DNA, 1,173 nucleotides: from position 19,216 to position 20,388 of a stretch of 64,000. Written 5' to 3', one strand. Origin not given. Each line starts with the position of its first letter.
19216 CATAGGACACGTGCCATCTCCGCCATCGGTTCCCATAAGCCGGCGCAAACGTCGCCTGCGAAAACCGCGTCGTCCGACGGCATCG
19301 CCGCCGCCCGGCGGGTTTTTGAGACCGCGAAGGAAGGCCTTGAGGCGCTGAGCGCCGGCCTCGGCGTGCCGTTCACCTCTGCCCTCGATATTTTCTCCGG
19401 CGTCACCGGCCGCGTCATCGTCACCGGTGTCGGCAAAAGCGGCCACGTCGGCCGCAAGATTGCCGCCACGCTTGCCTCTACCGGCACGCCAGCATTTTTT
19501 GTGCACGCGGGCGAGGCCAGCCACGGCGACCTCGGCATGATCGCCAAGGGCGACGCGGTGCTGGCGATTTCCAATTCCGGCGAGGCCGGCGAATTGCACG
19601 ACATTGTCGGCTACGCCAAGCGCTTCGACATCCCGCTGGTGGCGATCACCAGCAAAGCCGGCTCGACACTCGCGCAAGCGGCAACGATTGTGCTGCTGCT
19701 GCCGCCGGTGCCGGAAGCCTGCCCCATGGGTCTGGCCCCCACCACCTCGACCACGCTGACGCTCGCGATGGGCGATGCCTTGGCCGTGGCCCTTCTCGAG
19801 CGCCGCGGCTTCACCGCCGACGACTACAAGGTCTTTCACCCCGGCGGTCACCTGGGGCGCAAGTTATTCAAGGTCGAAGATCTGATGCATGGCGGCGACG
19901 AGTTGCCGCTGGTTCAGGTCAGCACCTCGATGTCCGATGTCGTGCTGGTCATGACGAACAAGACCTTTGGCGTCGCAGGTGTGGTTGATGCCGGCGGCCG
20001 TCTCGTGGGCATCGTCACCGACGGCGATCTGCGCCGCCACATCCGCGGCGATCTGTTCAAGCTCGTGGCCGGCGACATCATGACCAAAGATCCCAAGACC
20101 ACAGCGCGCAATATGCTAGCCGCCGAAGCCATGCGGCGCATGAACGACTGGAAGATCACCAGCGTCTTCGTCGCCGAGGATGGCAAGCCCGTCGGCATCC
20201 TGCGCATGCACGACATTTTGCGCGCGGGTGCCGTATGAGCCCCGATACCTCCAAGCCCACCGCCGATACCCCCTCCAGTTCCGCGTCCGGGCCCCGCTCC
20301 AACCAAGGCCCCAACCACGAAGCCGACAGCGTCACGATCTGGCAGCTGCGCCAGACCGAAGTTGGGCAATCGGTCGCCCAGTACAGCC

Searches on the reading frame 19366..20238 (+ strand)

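Call 31: search_protein_families(library=pfam, proteins=[window:19366-20238:+], max_evalue=0.01)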
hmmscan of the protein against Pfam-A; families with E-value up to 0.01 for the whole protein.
window:19366-20238:+ (290 aa): 3 families
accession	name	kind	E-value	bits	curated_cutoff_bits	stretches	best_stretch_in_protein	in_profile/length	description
PF01380.27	SIS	-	1.8e-28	99.4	25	1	15-142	6-131/131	SIS domain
PF00571.33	CBS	-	5.8e-21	75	24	2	235-287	1-54/57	CBS domain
PF13580.11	SIS_2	-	0.001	19.5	27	1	59-96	101-138/138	SIS domain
